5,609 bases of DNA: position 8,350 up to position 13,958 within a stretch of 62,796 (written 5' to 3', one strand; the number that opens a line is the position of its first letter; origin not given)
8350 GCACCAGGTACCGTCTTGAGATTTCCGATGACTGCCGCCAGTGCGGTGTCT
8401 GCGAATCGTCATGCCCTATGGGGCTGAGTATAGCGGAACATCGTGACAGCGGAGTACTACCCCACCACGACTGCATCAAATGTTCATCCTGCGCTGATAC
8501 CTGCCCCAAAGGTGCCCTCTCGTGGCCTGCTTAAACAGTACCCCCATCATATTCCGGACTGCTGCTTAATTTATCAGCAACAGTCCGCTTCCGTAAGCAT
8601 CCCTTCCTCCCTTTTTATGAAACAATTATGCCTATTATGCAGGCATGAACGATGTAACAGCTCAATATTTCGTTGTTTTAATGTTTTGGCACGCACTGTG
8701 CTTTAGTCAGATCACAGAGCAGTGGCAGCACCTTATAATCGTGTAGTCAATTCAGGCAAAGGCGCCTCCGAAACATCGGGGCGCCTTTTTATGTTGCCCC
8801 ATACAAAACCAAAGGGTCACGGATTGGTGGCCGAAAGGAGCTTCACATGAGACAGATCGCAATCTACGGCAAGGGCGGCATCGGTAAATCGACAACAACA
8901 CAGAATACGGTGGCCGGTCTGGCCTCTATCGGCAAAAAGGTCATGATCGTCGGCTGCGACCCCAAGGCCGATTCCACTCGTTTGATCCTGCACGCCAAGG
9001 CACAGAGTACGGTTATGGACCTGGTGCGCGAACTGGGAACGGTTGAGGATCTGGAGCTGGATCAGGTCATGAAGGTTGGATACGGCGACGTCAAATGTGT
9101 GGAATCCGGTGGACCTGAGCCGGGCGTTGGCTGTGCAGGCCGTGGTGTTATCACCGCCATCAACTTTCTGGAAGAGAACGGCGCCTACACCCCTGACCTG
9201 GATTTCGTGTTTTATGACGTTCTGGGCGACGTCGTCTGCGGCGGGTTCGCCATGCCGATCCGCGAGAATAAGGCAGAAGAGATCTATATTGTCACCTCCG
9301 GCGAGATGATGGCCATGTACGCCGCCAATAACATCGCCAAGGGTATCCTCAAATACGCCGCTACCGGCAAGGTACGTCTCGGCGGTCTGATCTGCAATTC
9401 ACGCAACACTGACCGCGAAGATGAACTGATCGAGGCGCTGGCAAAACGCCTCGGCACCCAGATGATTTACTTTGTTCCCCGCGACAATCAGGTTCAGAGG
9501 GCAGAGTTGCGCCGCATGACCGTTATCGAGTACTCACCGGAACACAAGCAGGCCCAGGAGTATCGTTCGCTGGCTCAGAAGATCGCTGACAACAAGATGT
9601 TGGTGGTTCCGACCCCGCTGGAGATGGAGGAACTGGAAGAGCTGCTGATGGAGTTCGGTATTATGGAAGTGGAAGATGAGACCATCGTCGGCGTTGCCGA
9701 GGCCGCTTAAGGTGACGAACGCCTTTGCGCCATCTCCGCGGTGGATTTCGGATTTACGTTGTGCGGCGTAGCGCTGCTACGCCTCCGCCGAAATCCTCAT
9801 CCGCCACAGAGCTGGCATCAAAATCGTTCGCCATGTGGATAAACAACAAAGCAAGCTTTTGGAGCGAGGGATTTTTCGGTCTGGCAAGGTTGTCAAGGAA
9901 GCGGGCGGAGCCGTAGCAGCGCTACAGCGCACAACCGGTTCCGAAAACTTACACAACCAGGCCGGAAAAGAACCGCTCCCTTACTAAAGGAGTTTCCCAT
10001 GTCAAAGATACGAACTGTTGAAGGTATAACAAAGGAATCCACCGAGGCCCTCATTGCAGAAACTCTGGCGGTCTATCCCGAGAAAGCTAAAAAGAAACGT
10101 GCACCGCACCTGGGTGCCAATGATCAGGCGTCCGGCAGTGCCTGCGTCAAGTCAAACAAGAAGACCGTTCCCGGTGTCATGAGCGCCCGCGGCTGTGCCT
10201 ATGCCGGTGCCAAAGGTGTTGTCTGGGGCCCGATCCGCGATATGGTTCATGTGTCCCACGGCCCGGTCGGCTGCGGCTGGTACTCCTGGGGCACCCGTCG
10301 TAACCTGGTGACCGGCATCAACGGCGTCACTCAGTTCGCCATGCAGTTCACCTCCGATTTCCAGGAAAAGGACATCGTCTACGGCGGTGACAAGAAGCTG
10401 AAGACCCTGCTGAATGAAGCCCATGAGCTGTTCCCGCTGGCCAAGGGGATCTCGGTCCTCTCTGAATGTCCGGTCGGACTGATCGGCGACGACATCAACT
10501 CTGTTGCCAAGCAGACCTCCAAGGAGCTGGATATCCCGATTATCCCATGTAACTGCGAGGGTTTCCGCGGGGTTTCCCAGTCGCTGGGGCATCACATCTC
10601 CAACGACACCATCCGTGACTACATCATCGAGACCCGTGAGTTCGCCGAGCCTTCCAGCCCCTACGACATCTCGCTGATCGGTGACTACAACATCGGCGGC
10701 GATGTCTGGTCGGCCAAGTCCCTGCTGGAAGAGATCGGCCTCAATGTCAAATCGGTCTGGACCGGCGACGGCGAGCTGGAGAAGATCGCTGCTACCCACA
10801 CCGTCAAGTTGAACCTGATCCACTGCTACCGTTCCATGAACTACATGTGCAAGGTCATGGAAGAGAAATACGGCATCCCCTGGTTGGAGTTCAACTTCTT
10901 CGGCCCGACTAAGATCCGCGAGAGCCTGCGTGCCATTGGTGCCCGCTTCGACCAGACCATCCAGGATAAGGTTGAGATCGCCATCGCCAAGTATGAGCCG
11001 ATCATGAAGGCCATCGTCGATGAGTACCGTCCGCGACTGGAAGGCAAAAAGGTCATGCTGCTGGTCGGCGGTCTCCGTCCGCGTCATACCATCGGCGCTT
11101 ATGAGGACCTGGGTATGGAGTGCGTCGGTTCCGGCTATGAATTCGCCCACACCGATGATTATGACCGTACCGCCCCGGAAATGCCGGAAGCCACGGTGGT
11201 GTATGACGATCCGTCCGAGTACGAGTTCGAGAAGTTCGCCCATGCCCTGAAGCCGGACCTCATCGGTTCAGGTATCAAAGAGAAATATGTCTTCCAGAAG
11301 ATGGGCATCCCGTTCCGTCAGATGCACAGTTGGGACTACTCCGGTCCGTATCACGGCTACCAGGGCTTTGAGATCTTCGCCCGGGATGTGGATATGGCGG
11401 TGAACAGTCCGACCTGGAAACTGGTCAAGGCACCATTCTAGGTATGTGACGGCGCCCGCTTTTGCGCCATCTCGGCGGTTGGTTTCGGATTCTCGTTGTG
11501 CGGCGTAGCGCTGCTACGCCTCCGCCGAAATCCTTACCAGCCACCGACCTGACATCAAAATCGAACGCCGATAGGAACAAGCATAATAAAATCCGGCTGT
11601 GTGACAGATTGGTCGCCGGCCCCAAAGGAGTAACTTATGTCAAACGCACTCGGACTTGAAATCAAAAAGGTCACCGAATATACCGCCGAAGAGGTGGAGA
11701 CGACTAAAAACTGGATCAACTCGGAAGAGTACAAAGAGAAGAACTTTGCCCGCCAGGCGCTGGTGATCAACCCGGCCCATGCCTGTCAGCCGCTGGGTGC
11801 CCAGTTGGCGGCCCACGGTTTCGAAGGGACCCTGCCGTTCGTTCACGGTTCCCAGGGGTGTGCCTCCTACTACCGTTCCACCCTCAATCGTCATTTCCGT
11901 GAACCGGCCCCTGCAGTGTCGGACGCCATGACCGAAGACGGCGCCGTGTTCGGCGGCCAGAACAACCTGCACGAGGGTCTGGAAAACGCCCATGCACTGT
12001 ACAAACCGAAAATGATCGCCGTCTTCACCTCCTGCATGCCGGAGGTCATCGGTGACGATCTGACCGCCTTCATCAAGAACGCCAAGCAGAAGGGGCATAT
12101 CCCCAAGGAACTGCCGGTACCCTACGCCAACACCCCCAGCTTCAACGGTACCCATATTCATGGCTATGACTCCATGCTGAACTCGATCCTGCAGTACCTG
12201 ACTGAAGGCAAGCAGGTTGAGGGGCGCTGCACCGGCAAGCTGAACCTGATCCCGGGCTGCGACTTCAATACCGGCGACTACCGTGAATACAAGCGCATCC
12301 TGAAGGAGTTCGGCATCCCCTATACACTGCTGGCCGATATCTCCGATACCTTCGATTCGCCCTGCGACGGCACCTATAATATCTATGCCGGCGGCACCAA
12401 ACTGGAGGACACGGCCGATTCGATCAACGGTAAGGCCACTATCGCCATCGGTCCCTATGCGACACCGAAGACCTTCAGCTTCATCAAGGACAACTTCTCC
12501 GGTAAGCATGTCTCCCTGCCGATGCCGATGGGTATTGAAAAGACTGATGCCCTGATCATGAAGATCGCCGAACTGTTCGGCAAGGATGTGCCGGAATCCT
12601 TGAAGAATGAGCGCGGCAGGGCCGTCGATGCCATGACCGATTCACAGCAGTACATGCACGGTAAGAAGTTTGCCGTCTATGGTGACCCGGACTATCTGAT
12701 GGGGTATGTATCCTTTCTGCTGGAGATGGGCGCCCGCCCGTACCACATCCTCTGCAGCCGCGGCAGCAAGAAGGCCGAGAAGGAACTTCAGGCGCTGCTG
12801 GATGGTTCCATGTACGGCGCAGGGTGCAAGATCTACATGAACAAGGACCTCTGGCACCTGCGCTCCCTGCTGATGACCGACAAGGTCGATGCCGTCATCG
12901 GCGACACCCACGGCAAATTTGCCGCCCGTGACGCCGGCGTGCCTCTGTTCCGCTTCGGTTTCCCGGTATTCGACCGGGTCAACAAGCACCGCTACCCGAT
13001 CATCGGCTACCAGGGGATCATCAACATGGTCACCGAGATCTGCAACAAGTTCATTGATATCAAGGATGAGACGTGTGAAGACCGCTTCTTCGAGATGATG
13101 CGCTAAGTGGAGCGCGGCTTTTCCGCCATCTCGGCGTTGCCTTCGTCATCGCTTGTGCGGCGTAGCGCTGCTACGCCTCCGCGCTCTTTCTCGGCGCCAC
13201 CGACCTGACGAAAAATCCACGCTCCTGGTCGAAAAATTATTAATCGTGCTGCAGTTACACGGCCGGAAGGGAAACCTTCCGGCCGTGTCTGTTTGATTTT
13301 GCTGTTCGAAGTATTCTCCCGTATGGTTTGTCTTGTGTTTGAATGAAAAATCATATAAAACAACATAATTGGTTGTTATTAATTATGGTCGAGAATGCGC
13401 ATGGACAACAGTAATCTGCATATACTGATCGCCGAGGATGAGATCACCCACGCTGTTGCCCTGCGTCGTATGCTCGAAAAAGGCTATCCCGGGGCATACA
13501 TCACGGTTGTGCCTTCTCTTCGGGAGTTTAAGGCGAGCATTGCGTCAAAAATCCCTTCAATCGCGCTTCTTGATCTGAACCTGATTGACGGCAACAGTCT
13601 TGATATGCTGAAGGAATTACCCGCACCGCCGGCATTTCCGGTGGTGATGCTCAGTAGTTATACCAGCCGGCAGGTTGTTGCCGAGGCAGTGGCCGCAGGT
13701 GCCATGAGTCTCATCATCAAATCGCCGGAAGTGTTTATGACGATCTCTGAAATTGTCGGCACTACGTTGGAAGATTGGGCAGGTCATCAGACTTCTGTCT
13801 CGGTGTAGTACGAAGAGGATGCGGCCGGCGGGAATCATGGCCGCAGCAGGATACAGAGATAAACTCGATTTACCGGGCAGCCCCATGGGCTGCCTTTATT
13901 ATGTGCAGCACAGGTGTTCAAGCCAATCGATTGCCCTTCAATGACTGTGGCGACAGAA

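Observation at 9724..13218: A ~103-nt structured repeat occupies every spacer of the nifHDK operon (four copies, two inverted in the nifH-nifD gap)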

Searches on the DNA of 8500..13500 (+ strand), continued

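Call 72: search_dna_similar(query=window:13105-13233:+, collection=phages, mode=distant, max_evalue=0.001, max_rows=10)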
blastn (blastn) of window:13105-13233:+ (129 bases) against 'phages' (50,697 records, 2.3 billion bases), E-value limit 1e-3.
No match.

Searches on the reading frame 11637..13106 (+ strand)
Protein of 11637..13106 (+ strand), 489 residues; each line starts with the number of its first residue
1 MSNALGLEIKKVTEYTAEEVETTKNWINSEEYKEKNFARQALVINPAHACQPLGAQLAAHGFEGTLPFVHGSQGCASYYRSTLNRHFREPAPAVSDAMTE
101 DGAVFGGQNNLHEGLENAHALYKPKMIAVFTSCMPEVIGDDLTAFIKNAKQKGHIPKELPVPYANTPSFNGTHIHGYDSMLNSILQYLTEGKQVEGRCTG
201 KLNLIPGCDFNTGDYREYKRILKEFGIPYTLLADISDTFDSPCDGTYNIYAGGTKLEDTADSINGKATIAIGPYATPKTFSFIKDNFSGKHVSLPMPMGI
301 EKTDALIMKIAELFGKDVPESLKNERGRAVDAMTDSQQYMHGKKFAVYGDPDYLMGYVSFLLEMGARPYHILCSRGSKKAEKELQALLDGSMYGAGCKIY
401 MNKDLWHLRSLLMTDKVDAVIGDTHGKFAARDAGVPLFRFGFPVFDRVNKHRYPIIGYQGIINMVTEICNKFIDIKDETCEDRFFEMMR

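Call 13: find_encoding_contigs(protein=window:11637-13106:+, flank=10000, max_places=6)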
Protein window:11637-13106:+ (489 aa): no gene with exactly this product is on record in the collection.

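Call 82: search_protein_families(library=pfam, proteins=[window:11637-13106:+], max_evalue=0.00001)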
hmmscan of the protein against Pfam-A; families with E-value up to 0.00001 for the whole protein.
window:11637-13106:+ (489 aa): 1 family
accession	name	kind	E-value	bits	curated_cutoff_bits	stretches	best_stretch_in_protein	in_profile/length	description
PF00148.24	Oxidored_nitro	-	3.6e-131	438.2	28.6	1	50-472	1-398/399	Nitrogenase component 1 type Oxidoreductase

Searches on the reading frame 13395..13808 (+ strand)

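Call 82: search_protein_families(library=pfam, proteins=[window:13395-13808:+], max_evalue=0.00001)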
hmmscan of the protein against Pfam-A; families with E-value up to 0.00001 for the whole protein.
window:13395-13808:+ (137 aa): 1 family
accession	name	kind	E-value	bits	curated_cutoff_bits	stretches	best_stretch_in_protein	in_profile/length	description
PF00072.30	Response_reg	-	4.3e-11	43.4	30.2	1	10-110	1-100/111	Response regulator receiver domain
